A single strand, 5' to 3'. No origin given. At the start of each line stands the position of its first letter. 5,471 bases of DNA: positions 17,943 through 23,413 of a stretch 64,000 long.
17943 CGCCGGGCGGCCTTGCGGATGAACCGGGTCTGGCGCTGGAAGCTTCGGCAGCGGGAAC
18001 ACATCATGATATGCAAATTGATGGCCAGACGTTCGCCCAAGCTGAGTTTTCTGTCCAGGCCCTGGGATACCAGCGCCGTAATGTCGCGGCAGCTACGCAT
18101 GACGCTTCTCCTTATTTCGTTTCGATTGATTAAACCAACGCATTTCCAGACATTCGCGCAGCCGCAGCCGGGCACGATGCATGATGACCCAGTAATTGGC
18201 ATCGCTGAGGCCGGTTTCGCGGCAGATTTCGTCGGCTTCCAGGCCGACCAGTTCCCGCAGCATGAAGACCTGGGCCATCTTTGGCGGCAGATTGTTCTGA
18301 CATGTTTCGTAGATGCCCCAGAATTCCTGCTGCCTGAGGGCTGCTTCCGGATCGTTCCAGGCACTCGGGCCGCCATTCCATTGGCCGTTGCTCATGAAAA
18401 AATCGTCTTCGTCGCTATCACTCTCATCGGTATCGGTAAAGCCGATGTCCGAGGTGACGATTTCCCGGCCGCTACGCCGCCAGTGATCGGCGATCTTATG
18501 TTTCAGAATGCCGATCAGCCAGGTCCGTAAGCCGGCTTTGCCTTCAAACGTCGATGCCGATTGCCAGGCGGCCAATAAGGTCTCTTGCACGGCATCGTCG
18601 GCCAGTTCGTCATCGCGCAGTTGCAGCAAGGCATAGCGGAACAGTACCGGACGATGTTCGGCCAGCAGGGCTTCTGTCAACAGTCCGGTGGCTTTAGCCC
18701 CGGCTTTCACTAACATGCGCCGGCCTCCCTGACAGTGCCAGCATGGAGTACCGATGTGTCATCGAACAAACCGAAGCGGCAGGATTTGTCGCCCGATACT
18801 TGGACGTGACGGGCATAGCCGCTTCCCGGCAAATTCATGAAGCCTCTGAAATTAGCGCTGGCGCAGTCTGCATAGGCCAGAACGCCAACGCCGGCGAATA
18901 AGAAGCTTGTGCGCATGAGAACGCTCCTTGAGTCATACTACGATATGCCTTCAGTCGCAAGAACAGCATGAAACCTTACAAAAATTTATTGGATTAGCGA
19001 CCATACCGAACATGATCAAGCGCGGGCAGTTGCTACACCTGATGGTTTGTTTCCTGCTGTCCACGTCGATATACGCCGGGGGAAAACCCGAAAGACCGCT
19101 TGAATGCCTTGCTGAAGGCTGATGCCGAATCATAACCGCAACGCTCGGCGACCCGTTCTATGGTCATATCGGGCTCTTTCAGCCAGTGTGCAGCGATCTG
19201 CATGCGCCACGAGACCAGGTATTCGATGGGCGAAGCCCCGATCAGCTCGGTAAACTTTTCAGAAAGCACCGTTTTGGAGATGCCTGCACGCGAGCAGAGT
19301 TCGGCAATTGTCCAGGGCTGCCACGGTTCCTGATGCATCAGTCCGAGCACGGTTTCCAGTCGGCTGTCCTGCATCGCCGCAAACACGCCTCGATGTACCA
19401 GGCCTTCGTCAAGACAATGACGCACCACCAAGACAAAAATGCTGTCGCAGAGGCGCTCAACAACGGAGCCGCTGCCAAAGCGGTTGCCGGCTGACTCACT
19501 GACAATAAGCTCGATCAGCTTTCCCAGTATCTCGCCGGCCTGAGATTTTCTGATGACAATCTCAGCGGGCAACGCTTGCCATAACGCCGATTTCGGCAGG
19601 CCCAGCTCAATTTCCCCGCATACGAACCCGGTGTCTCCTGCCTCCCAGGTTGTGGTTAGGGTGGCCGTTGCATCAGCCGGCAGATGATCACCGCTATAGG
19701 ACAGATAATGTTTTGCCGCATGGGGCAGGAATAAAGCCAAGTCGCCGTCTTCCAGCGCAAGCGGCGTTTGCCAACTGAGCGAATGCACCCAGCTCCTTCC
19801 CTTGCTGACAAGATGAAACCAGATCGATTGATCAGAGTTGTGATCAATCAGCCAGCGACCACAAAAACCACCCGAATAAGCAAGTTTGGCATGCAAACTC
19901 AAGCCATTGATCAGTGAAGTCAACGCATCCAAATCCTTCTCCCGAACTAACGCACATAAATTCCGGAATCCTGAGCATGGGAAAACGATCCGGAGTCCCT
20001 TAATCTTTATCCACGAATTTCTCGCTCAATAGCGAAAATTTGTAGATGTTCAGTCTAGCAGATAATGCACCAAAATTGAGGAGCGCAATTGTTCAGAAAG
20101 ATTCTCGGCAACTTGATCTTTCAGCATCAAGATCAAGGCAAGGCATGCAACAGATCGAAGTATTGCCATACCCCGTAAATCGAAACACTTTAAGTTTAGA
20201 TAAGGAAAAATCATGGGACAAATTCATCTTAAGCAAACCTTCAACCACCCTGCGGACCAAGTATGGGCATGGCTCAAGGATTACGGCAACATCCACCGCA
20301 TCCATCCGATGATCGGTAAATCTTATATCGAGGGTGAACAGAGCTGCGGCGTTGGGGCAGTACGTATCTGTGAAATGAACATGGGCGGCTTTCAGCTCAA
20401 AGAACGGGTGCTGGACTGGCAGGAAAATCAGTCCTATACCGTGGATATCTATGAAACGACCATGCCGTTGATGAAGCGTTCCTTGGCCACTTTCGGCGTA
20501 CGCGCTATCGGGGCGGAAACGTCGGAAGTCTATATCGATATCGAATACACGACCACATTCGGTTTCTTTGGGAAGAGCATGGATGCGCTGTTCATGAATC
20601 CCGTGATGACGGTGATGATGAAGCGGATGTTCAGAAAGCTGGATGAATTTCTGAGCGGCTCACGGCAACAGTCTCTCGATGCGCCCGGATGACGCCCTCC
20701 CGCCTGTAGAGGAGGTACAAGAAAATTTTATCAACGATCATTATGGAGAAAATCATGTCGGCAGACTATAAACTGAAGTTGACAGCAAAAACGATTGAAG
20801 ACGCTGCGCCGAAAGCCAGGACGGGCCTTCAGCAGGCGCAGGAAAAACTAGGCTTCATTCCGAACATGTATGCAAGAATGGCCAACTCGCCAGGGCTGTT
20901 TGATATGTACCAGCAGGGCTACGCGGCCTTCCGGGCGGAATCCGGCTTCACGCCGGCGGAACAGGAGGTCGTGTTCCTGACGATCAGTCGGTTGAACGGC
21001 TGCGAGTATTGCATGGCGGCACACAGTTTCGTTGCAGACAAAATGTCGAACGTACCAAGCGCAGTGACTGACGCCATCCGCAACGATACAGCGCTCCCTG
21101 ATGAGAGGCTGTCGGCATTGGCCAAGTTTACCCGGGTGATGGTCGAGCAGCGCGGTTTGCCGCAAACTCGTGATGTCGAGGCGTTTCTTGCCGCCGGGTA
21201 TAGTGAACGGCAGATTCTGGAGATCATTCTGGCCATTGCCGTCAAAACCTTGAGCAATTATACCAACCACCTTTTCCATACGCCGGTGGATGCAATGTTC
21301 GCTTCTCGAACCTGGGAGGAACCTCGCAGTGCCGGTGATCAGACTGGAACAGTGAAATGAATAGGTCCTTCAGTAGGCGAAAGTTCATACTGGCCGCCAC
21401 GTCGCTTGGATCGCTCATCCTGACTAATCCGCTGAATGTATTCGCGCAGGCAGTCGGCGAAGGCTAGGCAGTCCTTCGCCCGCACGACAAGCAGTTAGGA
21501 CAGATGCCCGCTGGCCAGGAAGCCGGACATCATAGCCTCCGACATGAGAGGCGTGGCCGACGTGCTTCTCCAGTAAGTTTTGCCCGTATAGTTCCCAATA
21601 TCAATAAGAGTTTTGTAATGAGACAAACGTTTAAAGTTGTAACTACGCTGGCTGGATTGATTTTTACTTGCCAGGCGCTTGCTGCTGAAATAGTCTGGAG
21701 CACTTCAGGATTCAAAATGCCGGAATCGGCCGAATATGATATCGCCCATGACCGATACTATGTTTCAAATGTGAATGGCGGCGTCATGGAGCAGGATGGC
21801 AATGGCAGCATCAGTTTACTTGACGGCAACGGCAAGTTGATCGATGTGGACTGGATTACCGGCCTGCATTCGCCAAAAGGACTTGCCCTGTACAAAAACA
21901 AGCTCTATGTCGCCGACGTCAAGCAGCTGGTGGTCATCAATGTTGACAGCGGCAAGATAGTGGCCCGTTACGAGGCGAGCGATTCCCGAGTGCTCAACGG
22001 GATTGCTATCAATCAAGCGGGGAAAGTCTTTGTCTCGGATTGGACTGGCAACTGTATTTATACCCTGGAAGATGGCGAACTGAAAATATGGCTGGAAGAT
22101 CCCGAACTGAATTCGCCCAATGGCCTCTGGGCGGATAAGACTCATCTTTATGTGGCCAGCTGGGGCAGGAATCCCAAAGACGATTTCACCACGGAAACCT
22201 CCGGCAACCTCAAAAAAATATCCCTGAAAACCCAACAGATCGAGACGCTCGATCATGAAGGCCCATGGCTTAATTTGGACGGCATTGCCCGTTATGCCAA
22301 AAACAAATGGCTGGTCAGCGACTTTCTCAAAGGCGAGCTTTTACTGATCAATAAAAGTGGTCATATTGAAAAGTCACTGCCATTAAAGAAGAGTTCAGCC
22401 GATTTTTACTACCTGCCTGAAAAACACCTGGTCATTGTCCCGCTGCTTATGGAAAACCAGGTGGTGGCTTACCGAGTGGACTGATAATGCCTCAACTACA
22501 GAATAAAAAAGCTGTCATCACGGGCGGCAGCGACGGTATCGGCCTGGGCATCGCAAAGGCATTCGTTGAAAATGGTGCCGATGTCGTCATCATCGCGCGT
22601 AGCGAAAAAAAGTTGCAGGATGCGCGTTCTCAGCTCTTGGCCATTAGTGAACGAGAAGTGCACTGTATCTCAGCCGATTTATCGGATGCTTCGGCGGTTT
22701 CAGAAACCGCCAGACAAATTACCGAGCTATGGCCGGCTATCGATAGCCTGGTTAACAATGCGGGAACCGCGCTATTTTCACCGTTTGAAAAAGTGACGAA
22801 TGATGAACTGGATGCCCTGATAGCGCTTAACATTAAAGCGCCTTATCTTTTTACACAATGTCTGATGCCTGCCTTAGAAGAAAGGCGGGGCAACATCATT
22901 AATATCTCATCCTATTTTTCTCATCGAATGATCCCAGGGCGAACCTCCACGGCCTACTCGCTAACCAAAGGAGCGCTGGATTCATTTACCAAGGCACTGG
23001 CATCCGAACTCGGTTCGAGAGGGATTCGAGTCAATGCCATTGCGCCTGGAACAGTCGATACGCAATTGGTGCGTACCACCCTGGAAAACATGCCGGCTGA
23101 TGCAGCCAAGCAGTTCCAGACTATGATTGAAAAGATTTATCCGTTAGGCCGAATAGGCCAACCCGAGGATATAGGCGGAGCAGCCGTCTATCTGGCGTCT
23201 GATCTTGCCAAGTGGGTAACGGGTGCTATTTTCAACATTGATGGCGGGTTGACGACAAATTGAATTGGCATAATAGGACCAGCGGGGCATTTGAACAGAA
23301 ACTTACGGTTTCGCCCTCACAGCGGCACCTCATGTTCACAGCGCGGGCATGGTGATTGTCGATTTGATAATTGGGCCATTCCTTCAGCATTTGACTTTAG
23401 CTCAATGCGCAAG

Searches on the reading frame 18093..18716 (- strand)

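Call 18: search_protein_families(library=pfam, proteins=[window:18093-18716:-], max_evalue=0.001)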
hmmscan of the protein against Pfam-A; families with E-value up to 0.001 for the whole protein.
window:18093-18716:- (207 aa): 3 families
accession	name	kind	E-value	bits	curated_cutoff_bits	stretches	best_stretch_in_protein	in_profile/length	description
PF04542.20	Sigma70_r2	-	6.3e-16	58.4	24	1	18-84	2-70/71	Sigma-70 region 2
PF08281.18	Sigma70_r4_2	-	1.9e-09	37.5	25.7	1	138-186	6-54/54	Sigma-70, region 4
PF22029.2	PhyR_sigma2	-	5.1e-07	30.1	27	1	18-68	1-51/55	Sigma2 domain of PhyR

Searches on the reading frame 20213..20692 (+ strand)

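Call 18: search_protein_families(library=pfam, proteins=[window:20213-20692:+], max_evalue=0.001)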
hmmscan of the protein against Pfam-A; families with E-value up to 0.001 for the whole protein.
window:20213-20692:+ (159 aa): 1 family
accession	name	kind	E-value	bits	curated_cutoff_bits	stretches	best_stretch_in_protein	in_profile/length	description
PF10604.15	Polyketide_cyc2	-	3.9e-15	56.8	27.4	1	2-142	2-136/142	Polyketide cyclase / dehydrase and lipid transport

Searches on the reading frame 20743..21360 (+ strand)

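Call 18: search_protein_families(library=pfam, proteins=[window:20743-21360:+], max_evalue=0.001)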
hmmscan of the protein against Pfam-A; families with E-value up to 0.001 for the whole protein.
window:20743-21360:+ (205 aa): 1 family
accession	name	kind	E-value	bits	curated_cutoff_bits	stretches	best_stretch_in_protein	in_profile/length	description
PF02627.25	CMD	-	8.7e-08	32.5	23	1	51-115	2-66/84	Carboxymuconolactone decarboxylase family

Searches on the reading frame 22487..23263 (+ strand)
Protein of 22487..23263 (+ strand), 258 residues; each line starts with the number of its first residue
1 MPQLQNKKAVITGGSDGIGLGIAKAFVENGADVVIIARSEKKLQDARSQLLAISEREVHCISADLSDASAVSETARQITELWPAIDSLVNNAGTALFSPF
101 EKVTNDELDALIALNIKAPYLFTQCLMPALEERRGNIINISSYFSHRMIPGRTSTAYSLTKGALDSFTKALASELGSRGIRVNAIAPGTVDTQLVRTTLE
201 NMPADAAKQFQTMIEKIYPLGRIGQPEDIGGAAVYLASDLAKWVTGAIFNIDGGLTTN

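Call 58: search_protein_families(library=pfam, proteins=[window:22487-23263:+], max_evalue=0.001)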
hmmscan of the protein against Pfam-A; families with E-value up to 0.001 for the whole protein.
window:22487-23263:+ (258 aa): 7 families
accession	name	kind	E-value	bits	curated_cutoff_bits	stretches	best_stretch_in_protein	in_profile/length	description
PF13561.12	adh_short_C2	-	1.1e-59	202.4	27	1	16-256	6-236/236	Enoyl-(Acyl carrier protein) reductase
PF00106.31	adh_short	-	8.7e-52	175.9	26.6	1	7-200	1-192/195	short chain dehydrogenase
PF08659.16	KR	-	9.7e-16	58.6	22.6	1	10-173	4-165/180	KR domain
PF23441.1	SDR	-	5.3e-15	55.9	27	1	3-255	4-255/258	SDR-like rossmann domain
PF08643.16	DUF1776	-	2.7e-05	24.2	25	1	97-192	105-201/294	Fungal family of unknown function (DUF1776)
PF01370.27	Epimerase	-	0.00019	21.4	20.9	1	10-180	2-165/240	NAD dependent epimerase/dehydratase family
PF13241.12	NAD_binding_7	-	0.0008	20.4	22.1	0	3-71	4-65/104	Putative NAD(P)-binding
